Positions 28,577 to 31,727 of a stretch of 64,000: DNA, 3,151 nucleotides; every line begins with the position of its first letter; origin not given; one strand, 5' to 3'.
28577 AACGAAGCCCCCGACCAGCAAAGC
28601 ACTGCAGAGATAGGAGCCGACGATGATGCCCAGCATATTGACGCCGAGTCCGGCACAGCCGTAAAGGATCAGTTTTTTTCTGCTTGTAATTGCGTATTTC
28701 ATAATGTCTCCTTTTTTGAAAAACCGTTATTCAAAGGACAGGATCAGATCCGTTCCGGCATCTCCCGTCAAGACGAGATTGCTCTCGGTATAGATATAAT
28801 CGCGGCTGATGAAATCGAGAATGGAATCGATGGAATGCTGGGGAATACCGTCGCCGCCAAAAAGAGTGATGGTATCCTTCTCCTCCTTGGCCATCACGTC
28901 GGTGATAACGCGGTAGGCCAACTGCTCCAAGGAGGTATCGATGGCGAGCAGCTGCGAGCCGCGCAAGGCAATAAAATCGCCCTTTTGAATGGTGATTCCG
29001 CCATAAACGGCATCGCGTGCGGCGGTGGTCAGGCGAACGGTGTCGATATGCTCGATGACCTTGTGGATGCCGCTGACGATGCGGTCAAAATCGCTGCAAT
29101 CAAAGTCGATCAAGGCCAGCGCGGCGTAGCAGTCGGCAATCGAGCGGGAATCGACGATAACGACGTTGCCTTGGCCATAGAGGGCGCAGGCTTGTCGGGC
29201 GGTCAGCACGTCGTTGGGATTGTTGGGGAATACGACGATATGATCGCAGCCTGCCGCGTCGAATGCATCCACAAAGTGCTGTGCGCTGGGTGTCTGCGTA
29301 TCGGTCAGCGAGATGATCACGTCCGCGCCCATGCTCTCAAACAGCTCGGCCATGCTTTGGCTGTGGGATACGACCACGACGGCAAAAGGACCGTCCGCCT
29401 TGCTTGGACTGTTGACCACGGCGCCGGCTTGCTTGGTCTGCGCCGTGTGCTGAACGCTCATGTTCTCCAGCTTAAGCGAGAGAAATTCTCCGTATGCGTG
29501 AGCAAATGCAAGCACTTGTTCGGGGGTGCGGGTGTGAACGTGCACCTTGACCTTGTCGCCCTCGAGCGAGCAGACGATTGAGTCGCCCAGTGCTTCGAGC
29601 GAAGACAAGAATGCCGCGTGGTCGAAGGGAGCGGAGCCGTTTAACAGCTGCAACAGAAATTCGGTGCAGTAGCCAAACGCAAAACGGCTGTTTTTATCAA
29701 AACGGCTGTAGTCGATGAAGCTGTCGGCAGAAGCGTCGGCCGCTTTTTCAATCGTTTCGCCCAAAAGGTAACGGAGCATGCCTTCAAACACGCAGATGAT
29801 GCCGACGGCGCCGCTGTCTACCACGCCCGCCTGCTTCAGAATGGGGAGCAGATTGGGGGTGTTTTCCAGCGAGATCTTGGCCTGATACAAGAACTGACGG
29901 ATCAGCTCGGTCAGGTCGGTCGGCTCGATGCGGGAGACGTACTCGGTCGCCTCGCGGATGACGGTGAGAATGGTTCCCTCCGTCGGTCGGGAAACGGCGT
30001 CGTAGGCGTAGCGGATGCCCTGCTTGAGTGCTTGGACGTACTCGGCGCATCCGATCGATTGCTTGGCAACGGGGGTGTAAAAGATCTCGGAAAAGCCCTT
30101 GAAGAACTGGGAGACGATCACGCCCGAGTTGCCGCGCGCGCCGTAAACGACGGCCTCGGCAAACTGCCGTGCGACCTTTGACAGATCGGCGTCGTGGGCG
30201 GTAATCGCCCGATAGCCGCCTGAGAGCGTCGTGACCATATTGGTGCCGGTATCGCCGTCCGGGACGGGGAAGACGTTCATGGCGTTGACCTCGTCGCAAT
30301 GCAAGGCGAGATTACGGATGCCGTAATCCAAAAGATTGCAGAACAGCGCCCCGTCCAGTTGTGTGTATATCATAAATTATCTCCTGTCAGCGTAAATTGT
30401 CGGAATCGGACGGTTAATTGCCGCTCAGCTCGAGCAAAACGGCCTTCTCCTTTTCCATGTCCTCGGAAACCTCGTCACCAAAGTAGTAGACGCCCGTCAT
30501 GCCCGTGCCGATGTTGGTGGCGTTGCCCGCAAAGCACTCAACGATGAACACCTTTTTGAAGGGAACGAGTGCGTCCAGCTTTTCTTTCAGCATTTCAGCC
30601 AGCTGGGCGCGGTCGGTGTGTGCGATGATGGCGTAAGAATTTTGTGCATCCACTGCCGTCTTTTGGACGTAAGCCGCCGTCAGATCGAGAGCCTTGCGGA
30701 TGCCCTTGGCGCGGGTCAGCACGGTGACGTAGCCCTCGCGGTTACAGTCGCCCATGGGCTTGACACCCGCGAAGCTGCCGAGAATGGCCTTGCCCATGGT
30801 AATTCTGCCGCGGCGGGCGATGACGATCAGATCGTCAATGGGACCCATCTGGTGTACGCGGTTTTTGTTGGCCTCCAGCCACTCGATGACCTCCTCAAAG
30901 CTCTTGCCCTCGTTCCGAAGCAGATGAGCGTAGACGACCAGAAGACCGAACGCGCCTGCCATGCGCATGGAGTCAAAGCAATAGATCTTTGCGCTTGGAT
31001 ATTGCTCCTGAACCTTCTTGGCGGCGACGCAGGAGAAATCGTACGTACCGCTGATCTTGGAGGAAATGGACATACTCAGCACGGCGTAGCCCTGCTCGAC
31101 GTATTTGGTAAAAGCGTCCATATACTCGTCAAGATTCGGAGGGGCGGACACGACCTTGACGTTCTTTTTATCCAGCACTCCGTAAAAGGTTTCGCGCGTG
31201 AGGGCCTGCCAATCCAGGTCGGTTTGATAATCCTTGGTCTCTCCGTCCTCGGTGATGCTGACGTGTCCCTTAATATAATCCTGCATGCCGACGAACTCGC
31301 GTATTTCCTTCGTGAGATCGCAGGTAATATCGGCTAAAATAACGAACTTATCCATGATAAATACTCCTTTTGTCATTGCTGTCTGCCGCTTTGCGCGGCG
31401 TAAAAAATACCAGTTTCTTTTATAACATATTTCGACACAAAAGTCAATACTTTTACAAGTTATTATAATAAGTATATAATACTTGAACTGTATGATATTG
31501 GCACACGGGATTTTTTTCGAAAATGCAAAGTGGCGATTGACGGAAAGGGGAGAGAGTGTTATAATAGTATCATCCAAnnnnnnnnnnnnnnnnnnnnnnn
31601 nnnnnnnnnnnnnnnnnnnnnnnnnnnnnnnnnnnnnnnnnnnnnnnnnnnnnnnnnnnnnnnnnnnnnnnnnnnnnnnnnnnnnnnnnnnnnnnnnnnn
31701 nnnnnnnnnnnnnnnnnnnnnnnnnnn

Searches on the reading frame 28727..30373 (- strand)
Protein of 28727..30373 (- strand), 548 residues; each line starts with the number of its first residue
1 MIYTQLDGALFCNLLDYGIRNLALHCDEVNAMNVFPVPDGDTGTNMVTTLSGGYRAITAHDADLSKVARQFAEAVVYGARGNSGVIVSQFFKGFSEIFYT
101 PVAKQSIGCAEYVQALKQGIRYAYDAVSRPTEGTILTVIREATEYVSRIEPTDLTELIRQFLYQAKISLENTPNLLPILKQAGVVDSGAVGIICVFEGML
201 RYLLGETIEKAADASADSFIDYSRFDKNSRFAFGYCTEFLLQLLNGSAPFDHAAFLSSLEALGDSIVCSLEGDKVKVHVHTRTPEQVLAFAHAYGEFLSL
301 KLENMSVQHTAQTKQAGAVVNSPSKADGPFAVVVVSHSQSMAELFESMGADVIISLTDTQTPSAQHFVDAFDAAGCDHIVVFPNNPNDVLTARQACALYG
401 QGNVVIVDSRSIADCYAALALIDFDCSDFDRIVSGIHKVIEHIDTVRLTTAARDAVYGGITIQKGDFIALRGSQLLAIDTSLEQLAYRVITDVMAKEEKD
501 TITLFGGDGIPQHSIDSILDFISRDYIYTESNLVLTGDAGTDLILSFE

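Call 60: search_protein_families(library=pfam, proteins=[window:28727-30373:-], max_evalue=0.00001)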
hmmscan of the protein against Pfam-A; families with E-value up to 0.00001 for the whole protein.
window:28727-30373:- (548 aa): 3 families
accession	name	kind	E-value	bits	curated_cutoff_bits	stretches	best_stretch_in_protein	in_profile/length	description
PF13684.11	FakA-like_C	-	1.1e-39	136.5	23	1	331-547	1-215/216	Fatty acid kinase subunit A-like, C-terminal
PF02734.22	Dak2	-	1.6e-35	123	27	1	36-200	1-173/174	DAK2 domain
PF21645.3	FakA-like_M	-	1.5e-22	79.6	24.9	1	233-311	2-79/80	Fatty acid kinase subunit A-like, middle domain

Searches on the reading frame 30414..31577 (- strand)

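Call 60: search_protein_families(library=pfam, proteins=[window:30414-31577:-], max_evalue=0.00001)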
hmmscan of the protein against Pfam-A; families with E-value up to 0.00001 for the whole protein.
window:30414-31577:- (387 aa): 1 family
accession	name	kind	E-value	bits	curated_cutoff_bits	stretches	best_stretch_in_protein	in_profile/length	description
PF02645.21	DegV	-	2.8e-44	152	27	1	77-366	1-278/280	Uncharacterised protein, DegV family COG1307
